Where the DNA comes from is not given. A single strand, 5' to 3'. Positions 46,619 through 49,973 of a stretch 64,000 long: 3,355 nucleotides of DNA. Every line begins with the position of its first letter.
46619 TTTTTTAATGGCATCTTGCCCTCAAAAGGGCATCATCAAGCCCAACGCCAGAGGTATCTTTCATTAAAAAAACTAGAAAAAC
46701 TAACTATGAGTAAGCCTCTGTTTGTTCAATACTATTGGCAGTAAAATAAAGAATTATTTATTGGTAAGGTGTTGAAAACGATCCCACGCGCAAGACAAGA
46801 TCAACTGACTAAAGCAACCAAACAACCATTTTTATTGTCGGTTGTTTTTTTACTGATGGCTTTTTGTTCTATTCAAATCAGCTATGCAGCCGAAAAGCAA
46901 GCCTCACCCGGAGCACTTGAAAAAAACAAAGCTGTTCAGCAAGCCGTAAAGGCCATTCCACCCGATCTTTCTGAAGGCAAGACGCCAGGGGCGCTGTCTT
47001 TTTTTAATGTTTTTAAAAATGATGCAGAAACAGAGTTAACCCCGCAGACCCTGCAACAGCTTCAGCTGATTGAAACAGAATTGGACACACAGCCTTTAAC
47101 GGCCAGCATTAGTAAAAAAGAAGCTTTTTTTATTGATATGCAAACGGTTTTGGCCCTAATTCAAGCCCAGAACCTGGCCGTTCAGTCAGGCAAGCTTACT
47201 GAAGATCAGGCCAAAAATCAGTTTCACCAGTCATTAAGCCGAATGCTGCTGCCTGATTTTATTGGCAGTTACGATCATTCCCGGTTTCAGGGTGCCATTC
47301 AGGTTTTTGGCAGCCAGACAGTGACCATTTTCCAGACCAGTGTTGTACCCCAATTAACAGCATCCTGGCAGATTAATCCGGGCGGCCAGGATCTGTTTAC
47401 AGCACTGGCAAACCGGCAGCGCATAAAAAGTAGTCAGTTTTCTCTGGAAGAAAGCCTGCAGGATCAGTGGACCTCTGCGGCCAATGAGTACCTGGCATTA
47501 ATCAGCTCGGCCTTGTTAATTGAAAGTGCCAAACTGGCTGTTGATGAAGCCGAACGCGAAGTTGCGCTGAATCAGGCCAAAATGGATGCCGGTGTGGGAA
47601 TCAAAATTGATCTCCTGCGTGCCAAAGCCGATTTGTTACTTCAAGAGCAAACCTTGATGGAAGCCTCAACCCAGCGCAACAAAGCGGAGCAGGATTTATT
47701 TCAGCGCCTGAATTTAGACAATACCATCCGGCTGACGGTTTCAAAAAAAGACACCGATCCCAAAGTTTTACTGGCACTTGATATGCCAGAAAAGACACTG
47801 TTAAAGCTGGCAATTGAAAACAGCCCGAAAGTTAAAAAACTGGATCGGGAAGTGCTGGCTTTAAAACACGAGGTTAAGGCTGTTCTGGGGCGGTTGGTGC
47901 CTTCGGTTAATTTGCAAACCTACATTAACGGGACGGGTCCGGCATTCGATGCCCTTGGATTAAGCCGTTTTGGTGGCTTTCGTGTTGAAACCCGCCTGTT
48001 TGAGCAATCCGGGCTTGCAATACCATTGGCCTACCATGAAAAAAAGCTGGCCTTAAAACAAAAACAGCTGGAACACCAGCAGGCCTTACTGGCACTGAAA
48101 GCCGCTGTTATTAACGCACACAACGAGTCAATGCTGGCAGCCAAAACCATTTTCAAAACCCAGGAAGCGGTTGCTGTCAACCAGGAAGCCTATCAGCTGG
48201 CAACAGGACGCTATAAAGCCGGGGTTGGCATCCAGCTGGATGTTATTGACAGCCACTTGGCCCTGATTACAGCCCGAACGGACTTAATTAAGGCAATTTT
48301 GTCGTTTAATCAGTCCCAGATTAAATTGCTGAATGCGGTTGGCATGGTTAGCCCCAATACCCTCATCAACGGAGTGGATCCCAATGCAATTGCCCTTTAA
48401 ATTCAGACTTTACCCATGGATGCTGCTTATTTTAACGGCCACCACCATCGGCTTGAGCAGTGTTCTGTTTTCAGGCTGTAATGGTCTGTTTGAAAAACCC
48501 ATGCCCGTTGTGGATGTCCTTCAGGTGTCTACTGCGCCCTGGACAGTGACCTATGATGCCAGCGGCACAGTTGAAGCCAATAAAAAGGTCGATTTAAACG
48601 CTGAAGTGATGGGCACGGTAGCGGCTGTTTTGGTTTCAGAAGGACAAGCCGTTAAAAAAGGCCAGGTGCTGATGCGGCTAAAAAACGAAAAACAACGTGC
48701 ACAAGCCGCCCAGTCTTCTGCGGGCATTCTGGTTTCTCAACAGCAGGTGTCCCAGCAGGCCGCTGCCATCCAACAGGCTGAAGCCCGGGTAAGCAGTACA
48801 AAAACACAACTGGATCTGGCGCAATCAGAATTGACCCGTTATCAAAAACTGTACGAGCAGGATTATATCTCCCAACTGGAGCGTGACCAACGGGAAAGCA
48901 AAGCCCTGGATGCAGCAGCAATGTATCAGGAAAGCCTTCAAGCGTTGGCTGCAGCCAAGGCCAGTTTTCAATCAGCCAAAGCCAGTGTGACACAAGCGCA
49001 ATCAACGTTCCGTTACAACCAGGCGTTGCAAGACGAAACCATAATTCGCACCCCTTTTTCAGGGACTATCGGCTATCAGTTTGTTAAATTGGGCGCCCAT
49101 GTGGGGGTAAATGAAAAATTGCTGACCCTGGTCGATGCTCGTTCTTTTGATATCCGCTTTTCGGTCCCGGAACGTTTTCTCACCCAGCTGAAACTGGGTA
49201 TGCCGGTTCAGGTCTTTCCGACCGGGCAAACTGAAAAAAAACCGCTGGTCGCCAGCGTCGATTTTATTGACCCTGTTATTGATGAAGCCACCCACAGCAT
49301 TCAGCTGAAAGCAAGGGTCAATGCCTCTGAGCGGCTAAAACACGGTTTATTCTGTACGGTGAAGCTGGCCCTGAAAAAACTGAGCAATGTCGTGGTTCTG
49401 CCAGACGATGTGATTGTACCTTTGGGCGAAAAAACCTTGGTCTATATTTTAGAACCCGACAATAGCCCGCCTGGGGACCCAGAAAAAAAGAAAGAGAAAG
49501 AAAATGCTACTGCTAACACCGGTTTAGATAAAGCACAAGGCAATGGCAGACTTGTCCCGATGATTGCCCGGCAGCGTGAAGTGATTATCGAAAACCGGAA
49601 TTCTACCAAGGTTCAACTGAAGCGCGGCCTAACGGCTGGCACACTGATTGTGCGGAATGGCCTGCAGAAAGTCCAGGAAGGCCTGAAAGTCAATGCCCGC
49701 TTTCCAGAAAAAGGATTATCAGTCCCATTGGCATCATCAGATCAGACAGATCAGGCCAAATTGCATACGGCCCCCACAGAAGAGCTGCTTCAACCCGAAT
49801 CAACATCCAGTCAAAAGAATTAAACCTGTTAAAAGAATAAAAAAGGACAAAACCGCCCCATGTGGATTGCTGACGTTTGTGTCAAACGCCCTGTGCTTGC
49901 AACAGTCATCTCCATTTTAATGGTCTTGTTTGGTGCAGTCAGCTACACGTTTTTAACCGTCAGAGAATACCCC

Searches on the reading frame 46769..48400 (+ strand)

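Call 57: search_protein_families(library=pfam, proteins=[window:46769-48400:+], max_evalue=0.0001)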
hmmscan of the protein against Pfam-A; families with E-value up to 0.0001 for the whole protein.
window:46769-48400:+ (543 aa): 1 family
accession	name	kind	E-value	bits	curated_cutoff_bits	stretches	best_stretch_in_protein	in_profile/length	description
PF02321.23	OEP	-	1.9e-27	96.8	22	2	343-525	3-187/187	Outer membrane efflux protein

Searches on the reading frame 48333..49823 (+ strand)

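Call 57: search_protein_families(library=pfam, proteins=[window:48333-49823:+], max_evalue=0.0001)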
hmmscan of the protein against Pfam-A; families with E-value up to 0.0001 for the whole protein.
window:48333-49823:+ (496 aa): 4 families
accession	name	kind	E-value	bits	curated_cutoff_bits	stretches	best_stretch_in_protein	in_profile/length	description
PF16576.10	HlyD_D23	-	9.2e-16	58.2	30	1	75-340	7-213/214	Barrel-sandwich domain of CusB or HlyD membrane-fusion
PF13437.12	HlyD_3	-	4.6e-14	53.5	22.2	1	238-332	2-96/106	HlyD family secretion protein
PF13533.13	Biotin_lipoyl_2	-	2.4e-07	30.9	29.8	1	92-116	7-31/32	Biotin-lipoyl like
PF00364.28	Biotin_lipoyl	-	1.4e-05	25.3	22.1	0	80-116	36-73/73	Biotin-requiring enzyme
